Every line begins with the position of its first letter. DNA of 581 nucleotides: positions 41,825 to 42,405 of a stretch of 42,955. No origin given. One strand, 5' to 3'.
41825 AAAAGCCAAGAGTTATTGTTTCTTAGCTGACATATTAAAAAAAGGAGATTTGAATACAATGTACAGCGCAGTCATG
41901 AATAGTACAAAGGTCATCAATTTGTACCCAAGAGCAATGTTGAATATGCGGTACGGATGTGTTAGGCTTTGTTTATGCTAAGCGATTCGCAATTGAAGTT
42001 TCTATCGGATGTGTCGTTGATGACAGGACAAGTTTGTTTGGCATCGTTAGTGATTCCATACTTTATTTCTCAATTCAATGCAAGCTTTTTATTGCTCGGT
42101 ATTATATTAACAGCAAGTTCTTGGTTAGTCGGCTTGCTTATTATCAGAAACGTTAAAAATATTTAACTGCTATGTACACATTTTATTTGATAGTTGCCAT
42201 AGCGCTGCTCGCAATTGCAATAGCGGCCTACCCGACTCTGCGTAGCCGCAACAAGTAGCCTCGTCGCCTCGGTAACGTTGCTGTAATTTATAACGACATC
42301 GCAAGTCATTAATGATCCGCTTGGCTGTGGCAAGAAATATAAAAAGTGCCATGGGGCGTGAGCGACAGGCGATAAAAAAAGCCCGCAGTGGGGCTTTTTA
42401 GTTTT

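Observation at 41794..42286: gyrA 3'-end relic flanking a 445-bp insert of three tiny ORFs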

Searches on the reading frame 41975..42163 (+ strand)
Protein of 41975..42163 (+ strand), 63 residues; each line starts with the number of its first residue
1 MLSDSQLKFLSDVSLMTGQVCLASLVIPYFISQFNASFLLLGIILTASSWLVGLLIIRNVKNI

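Call 19: search_protein_families(library=pfam, proteins=[window:41975-42163:+], max_evalue=0.01)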
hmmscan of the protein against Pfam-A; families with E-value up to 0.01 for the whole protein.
window:41975-42163:+ (63 aa): 0 families

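Call 21: find_homologous_proteins(query=window:41975-42163:+, max_evalue=0.01)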
Query window:41975-42163:+ (63 aa): 3 proteins with E <= 0.01 among 4 candidates.
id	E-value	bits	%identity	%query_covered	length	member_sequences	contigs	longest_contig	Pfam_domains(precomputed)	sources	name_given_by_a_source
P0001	1.7e-30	121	100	100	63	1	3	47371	-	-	-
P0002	1.0e-27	112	92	100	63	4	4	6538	-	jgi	-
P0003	4.7e-11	60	54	95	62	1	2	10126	-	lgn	-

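Call 22: find_encoding_contigs(protein=P0002, flank=6000, max_places=6)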
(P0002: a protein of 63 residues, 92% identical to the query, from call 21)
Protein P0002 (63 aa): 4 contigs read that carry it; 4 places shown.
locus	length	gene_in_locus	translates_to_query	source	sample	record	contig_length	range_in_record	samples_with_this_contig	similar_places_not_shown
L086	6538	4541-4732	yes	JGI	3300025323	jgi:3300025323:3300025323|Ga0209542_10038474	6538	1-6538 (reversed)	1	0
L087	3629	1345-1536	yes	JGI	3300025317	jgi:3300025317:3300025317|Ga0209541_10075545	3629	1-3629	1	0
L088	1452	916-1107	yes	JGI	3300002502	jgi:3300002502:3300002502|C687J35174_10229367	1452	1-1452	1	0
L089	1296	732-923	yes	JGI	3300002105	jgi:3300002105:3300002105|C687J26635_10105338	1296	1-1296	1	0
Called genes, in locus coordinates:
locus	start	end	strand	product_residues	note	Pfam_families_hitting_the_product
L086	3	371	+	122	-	?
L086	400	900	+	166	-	-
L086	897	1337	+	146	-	-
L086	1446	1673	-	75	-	-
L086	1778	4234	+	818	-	PF00521:DNA_topoisoIV, PF03989:DNA_gyraseA_C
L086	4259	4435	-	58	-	-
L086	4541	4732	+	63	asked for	-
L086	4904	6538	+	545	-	?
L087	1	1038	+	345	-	?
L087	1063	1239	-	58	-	-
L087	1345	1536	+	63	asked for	-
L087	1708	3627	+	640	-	?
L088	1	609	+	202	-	?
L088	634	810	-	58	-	-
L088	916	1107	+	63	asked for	-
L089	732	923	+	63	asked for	-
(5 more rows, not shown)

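Call 23: find_encoding_contigs(protein=P0003, flank=6000, max_places=6)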
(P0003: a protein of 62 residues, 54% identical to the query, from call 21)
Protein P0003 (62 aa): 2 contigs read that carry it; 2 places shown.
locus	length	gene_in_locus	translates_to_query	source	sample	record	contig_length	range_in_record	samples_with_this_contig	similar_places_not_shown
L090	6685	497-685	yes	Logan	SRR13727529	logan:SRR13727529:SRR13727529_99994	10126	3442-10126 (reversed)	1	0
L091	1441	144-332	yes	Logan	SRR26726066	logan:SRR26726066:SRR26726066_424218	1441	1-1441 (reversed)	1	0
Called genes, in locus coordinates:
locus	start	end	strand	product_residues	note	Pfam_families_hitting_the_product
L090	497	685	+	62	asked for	-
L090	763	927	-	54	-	-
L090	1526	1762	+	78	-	PF15919:HicB_lk_antitox, PF21748:UPF0150 (weak)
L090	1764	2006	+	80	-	PF07927:HicA_toxin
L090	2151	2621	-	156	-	-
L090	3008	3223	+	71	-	-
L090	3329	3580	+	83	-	-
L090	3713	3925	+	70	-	-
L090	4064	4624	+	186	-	-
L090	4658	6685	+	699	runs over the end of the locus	PF01551:Peptidase_M23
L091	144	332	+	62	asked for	-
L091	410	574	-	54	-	-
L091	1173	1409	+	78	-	PF15919:HicB_lk_antitox, PF21748:UPF0150 (weak)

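Call 28: find_homologous_proteins(query=A2, max_evalue=1)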
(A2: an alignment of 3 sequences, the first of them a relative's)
Query A2 (3 sequences) (63 aa, profile of the alignment): 7 proteins with E <= 1 among 23 candidates.
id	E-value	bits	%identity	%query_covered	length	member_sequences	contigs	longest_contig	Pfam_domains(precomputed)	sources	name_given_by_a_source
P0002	7.4e-35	137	92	100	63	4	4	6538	-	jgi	-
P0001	1.0e-34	136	100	100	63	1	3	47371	-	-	-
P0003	1.3e-29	120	54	95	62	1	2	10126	-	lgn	-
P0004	1.4e-19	88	58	97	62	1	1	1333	-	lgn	-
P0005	1.8e-18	84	51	95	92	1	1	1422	-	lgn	-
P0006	8.4e-16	76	44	95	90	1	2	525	-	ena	-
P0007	3.3e-12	64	51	98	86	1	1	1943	-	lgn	-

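Call 29: find_encoding_contigs(protein=P0004, flank=3000, max_places=3)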
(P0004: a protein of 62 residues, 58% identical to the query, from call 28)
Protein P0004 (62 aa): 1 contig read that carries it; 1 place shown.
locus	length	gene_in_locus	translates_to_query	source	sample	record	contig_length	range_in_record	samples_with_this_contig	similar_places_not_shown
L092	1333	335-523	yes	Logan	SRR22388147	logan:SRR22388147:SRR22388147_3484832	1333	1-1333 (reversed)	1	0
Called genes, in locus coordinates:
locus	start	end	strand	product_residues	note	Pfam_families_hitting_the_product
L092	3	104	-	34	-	?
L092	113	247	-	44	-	-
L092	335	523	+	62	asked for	-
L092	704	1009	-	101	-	PF01909:NTP_transf_2, PF18765:Polbeta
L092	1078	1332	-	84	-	?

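Call 30: find_encoding_contigs(protein=P0005, flank=3000, max_places=3)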
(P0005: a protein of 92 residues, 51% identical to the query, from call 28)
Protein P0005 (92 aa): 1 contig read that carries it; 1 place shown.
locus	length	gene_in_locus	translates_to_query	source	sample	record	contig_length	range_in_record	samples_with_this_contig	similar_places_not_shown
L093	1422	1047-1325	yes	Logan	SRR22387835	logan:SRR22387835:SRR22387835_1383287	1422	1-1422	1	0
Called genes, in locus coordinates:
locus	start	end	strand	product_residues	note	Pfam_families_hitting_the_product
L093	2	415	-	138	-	?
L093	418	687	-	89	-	PF13744:HTH_37 (weak), PF04545:Sigma70_r4 (weak), PF13443:HTH_26 (weak), PF13560:HTH_31, PF01381:HTH_3, PF12844:HTH_19, PF22495:HTH_92 (weak)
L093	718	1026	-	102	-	PF05973:Gp49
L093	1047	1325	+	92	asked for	-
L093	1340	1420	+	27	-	?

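Call 31: find_encoding_contigs(protein=P0007, flank=3000, max_places=3)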
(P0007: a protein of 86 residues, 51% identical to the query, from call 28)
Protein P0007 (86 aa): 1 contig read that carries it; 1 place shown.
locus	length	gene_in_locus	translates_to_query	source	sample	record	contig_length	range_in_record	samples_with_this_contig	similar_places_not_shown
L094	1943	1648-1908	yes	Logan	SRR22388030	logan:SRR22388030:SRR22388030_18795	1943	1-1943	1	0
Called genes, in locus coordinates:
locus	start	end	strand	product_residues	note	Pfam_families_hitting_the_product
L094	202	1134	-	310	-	-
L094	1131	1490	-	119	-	-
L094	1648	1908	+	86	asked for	-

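Call 41: find_related_loci(query=A4, collection=metagenome_contigs, flank=5000)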
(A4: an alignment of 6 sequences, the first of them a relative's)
Query A4 (63 aa) in metagenome_contigs; peptide patterns used: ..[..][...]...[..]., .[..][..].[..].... (x = any residue, [..] = any of these).
150 stretches matched a pattern; 8 encode a relative of the query (tblastn E <= 1e-3); 8 distinct loci.
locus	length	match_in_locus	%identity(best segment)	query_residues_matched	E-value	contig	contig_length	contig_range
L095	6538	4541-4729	92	1-63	2e-34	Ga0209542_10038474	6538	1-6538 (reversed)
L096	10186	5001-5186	87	1-62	1e-32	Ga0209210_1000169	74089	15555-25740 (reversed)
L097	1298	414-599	56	1-61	3e-18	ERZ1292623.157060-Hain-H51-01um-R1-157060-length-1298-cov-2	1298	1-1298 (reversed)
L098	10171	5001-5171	53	1-56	1e-15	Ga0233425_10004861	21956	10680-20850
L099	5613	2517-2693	53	1-59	3e-15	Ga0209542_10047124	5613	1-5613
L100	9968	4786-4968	44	1-63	5e-15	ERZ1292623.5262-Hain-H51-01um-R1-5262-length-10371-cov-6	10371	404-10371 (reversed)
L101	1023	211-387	51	1-59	5e-15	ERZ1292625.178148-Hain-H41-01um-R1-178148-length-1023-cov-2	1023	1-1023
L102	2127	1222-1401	47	1-59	8e-11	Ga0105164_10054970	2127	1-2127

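Call 48: search_protein_families(library=ncbifam, proteins=[window:41975-42163:+, L099:1998-2339:-, L086:4262-4435:-], max_evalue=0.1)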
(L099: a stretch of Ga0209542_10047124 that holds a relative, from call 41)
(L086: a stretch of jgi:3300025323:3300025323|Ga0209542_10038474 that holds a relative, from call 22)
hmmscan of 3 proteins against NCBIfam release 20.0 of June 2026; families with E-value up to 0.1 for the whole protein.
window:41975-42163:+ (63 aa): 0 families

L099:1998-2339:- (114 aa): 0 families

L086:4262-4435:- (58 aa): 0 families

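Call 49: search_protein_families(library=padloc, proteins=[window:41975-42163:+, L099:1998-2339:-, L086:4262-4435:-], max_evalue=0.1)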
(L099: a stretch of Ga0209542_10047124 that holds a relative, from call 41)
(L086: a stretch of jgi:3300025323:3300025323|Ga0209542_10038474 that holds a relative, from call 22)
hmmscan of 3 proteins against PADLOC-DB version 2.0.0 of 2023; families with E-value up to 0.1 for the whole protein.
window:41975-42163:+ (63 aa): 0 families

L099:1998-2339:- (114 aa): 0 families

L086:4262-4435:- (58 aa): 0 families

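Call 56: find_related_loci(query=A4, collection=viral_contigs, flank=5000)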
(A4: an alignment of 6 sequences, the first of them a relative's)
Query A4 (63 aa) in viral_contigs; peptide patterns used: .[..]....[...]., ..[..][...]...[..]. (x = any residue, [..] = any of these).
132 stretches matched a pattern, but none encodes a relative of the query by tblastn (E <= 1e-3).

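Call 71: search_protein_families(library=pfam, proteins=[L099:67-1947:+, L100:1214-4495:+, L098:3593-4906:+, L092:3-113:+, L096:2186-4714:+, L086:1778-4231:+], max_evalue=0.0001)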
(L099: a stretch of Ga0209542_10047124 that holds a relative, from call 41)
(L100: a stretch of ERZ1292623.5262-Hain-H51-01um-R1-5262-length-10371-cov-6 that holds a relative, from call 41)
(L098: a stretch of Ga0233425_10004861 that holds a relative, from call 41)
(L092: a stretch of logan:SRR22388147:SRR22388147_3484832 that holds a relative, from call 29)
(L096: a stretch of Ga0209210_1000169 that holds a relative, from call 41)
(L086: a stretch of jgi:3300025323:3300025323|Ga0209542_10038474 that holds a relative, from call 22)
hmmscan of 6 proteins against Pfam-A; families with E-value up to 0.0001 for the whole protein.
L099:67-1947:+ (627 aa): 4 families
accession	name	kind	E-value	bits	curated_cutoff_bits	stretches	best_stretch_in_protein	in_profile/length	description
PF00204.31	DNA_gyraseB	-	6.3e-57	192.3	27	1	217-386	1-172/173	DNA gyrase B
PF00986.26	DNA_gyraseB_C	-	2.4e-26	92.1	29.8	1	556-616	3-63/63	DNA gyrase B subunit, carboxyl terminus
PF01751.28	Toprim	-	6.3e-20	71.6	23.1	1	415-526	1-95/96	Toprim domain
PF02518.31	HATPase_c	-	1.1e-14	55.3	26.4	1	21-159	4-108/111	Histidine kinase-, DNA gyrase B-, and HSP90-like ATPase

L100:1214-4495:+ (1094 aa): 6 families
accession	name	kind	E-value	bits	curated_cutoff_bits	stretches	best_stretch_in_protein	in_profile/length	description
PF13603.12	tRNA-synt_1_2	-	1e-54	185.3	25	1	383-527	21-150/185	Leucyl-tRNA synthetase, editing domain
PF00133.28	tRNA-synt_1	-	1.2e-49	169.7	22.7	2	12-223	1-225/414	tRNA synthetases class I (I, L, M and V)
PF04480.18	DUF559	-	5.1e-32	110.4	20.6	1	273-372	8-108/109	Protein of unknown function (DUF559)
PF09334.17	tRNA-synt_1g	-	1.1e-30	107.1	20.1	1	40-183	7-146/391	tRNA synthetases class I (M)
PF08264.19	Anticodon_1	-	4.9e-23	82.1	25.1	1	948-1056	8-143/148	Anticodon-binding domain of tRNA ligase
PF00293.34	NUDIX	-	1.5e-12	48.1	21.1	1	531-664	3-132/134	NUDIX domain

L098:3593-4906:+ (438 aa): 2 families
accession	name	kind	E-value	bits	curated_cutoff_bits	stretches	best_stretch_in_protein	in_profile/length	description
PF08245.18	Mur_ligase_M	-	4.3e-22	79.5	24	2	101-248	57-195/200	Mur ligase middle domain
PF02875.26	Mur_ligase_C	-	6.4e-20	72.7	28.4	1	275-406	1-126/127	Mur ligase, glutamate ligase domain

L092:3-113:+ (37 aa): 1 family
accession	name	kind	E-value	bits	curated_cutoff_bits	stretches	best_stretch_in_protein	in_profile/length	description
PF05491.19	RuvB_C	-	2.2e-14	53.6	24.7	1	2-36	38-72/72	RuvB C-terminal winged helix domain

L096:2186-4714:+ (843 aa): 2 families
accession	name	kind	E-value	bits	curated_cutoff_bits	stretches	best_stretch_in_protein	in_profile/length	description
PF00521.26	DNA_topoisoIV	-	6.8e-164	546.3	31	1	49-491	1-432/432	DNA gyrase/topoisomerase IV, subunit A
PF03989.18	DNA_gyraseA_C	-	1.3e-68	226.6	27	6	797-841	1-45/48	DNA gyrase C-terminal domain, beta-propeller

L086:1778-4231:+ (818 aa): 2 families
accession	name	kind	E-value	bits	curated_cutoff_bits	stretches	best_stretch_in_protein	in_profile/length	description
PF00521.26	DNA_topoisoIV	-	3.9e-164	547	31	1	37-478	1-431/432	DNA gyrase/topoisomerase IV, subunit A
PF03989.18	DNA_gyraseA_C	-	6.3e-68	224.4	27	5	668-712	2-46/48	DNA gyrase C-terminal domain, beta-propeller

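Call 82: search_dna_similar(query=window:41975-42163:+, collection=plasmids, mode=protein, max_evalue=0.01, max_rows=10)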
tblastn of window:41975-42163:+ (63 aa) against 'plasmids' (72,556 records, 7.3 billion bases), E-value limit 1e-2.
No match.

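Call 83: search_dna_similar(query=window:41975-42163:+, collection=phages, mode=protein, max_evalue=0.01, max_rows=10)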
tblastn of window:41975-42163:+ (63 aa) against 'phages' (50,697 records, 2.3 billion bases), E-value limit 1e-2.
No match.

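Call 90: search_protein_representatives(alignment_id=A7)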
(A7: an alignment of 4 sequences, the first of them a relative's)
Query: 4 sequences, 62 profile positions. Proteins with E-value up to 0.001 (for the whole library): 91; up to 1e-10: 8; up to 1e-30: 1. The best 91 are listed.
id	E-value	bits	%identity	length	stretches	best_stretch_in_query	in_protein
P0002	1.2e-31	124.8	-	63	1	1-62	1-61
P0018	2.0e-20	88.9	-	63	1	1-62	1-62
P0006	3.6e-20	88.0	-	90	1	1-61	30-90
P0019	1.4e-18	82.9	-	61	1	1-62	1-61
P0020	2.3e-18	82.3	-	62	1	1-61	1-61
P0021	4.4e-15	71.8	-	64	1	2-61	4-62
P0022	1.0e-13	67.3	-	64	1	1-62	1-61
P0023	1.4e-12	63.8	-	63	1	1-60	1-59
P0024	2.1e-10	56.8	-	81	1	1-57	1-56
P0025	3.1e-10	56.2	-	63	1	2-59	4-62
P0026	5.6e-10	55.4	-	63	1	1-62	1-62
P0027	6.2e-10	55.3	-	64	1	2-59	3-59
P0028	1.3e-09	54.2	-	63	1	1-61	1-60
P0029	3.3e-09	52.9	-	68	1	2-61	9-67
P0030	2.7e-08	50.0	-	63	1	1-62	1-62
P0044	2.4e-06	43.7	-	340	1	3-62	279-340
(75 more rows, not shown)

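Call 92: search_protein_families(library=pfam, alignment_id=A8, max_evalue=0.01)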
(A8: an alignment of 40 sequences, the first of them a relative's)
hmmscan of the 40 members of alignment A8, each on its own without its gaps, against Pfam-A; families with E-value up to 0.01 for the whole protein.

A. member 1, P0001 (63 aa): 0 families

B. families by the number of members that match (of 40 scanned): 4 families
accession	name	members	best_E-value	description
PF03808.19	Glyco_tran_WecG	1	2.4e-54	Glycosyl transferase WecG/TagA/CpsF family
PF18430.7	DBD_HTH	1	0.0015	Putative DNA-binding domain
PF24412.1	DUF7546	1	0.0025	Family of unknown function (DUF7546)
PF11963.13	B-CoV_A_NSP1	1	0.0097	Betacoronavirus, lineage A, NSP1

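Call 94: find_encoding_contigs(protein=P0044, flank=3000, max_places=2)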
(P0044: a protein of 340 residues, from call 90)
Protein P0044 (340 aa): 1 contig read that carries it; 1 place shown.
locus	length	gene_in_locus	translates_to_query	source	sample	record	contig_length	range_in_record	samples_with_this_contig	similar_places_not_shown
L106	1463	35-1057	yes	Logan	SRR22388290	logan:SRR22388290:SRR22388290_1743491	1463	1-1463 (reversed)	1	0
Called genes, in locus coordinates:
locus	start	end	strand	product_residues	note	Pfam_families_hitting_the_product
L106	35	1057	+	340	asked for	PF03808:Glyco_tran_WecG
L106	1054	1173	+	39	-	-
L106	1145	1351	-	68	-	-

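Call 96: search_protein_families(library=pfam, proteins=[L099:1998-2339:-, L086:4262-4435:-, L100:4514-4711:+, L092:116-247:-, L099:2895-3581:-], max_evalue=0.1)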
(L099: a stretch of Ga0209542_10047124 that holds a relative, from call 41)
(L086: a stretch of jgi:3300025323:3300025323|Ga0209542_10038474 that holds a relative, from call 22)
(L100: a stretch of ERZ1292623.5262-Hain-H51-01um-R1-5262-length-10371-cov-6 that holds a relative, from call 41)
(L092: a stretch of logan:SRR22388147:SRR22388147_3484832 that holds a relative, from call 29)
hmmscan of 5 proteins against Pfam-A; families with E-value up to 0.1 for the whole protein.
L099:1998-2339:- (114 aa): 0 families

L086:4262-4435:- (58 aa): 0 families

L100:4514-4711:+ (66 aa): 0 families

L092:116-247:- (44 aa): 0 families

L099:2895-3581:- (229 aa): 1 family
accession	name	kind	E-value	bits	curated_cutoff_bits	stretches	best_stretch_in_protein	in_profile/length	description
PF13688.12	Reprolysin_5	-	0.059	14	27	1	154-181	132-159/196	Metallo-peptidase family M12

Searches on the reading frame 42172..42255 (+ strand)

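Call 19: search_protein_families(library=pfam, proteins=[window:42172-42255:+], max_evalue=0.01)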
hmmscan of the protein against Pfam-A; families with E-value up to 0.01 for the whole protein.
window:42172-42255:+ (28 aa): 0 families

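Call 48: search_protein_families(library=ncbifam, proteins=[window:42172-42255:+], max_evalue=0.1)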
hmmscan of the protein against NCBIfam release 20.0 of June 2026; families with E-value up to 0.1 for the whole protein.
window:42172-42255:+ (28 aa): 1 family
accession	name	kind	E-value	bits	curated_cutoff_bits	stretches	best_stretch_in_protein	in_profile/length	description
NF033853.2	KPN_two_small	subfamily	0.047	13.3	33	1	4-17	4-17/37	small membrane protein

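Call 49: search_protein_families(library=padloc, proteins=[window:42172-42255:+], max_evalue=0.1)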
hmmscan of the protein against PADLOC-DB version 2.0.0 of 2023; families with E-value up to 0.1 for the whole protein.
window:42172-42255:+ (28 aa): 0 families
